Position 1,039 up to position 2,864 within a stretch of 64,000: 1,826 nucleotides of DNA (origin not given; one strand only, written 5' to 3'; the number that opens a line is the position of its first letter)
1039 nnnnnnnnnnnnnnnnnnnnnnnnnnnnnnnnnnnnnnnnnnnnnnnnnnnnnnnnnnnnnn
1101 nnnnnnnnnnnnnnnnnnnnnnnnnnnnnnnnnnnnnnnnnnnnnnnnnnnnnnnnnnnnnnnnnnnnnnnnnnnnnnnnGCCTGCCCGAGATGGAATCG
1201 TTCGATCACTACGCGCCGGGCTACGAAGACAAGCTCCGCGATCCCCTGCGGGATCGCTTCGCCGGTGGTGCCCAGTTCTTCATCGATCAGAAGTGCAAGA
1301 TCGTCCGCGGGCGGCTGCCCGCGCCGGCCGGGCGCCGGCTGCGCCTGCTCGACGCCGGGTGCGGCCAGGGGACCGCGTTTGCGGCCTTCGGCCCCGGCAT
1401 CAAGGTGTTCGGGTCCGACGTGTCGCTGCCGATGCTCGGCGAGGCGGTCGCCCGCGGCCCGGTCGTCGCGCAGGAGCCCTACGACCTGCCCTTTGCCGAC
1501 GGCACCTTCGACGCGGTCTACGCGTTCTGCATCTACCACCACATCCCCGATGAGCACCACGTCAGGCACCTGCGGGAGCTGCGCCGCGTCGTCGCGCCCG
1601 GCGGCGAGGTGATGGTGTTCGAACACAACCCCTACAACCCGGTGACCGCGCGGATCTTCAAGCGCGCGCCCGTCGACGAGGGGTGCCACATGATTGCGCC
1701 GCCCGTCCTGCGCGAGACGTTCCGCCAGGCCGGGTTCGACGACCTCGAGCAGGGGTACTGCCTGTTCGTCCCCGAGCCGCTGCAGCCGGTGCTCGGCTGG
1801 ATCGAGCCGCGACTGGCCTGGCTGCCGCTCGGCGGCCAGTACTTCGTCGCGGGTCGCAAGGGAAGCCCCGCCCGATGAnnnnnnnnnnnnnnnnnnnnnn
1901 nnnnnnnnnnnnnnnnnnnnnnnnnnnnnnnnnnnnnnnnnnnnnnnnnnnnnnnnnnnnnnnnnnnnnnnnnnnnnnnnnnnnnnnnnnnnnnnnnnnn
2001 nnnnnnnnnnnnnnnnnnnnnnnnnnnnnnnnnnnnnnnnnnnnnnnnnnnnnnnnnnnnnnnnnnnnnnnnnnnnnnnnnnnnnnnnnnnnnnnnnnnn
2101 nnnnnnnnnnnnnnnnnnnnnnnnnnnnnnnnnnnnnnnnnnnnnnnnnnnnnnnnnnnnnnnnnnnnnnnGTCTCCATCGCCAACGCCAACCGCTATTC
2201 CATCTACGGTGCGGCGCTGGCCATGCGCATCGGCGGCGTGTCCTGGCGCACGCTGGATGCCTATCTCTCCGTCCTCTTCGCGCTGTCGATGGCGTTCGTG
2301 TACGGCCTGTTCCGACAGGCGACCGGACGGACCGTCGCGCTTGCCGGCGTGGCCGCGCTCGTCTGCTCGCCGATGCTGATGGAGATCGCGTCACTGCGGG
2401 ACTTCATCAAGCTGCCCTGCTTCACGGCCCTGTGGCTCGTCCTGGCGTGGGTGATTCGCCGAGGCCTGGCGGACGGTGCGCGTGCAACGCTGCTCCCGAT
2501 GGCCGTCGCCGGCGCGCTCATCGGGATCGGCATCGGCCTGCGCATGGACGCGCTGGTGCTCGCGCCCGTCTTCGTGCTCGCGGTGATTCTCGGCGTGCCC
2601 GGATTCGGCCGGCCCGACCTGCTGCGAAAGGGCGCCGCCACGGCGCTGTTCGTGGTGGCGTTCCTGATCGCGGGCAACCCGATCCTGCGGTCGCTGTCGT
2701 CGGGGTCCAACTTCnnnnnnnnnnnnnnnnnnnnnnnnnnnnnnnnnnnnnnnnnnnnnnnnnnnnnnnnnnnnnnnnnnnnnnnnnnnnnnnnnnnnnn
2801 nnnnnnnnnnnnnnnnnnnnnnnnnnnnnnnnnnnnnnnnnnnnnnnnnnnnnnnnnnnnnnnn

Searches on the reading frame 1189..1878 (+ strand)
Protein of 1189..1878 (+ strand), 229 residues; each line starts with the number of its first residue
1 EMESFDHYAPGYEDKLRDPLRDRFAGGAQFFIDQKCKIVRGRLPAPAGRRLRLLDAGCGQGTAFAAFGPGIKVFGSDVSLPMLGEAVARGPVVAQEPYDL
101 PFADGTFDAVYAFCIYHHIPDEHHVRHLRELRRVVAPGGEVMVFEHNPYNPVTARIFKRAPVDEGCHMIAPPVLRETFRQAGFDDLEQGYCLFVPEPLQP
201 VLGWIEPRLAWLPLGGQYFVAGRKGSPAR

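Call 13: search_protein_families(library=pfam, proteins=[window:1189-1878:+], max_evalue=0.001)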
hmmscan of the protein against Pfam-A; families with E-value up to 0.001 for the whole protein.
window:1189-1878:+ (229 aa): 6 families
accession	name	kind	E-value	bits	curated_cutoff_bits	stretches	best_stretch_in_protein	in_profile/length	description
PF08241.18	Methyltransf_11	-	1.1e-15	58.5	21.2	1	54-142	1-94/95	Methyltransferase domain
PF13649.12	Methyltransf_25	-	8.7e-15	55.6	27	1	54-139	2-97/97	Methyltransferase domain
PF13489.12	Methyltransf_23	-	5.4e-12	46.2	27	1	42-187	15-163/164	Methyltransferase domain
PF08242.18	Methyltransf_12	-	4.4e-09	37.4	30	1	54-140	1-97/98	Methyltransferase domain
PF13847.12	Methyltransf_31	-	3.8e-07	30.3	27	1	51-152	5-114/145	Methyltransferase domain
PF01209.24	Ubie_methyltran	-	4e-05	23.5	20.1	1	93-147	103-155/233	ubiE/COQ5 methyltransferase family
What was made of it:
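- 1189..1878 (+): SAM methyltransferase between GT2b and C. Call 13.
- Checked: C lies two genes after GT2 203..1180, with a methyltransferase at 1189..1878 between them (call 13).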

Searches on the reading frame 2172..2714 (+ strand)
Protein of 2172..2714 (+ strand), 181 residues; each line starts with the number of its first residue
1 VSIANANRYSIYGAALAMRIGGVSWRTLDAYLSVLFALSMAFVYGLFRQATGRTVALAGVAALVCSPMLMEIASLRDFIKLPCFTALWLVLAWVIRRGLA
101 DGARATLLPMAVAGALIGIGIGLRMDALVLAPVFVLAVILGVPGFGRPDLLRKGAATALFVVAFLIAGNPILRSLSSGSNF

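Call 75: search_solved_structures(query=window:2172-2714:+, max_evalue=10, show_alignments=2)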
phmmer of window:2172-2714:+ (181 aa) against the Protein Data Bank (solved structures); distinct sequences matched with E-value up to 10: 3.
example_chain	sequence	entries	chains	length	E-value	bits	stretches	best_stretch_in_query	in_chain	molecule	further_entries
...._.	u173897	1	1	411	0.96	12.5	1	16-57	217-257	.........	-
9u3o_A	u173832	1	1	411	0.97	12.5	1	16-57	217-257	chitinase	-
9iuh_A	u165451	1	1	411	0.98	12.5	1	16-57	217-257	Glycoside hydrolase family 18 protein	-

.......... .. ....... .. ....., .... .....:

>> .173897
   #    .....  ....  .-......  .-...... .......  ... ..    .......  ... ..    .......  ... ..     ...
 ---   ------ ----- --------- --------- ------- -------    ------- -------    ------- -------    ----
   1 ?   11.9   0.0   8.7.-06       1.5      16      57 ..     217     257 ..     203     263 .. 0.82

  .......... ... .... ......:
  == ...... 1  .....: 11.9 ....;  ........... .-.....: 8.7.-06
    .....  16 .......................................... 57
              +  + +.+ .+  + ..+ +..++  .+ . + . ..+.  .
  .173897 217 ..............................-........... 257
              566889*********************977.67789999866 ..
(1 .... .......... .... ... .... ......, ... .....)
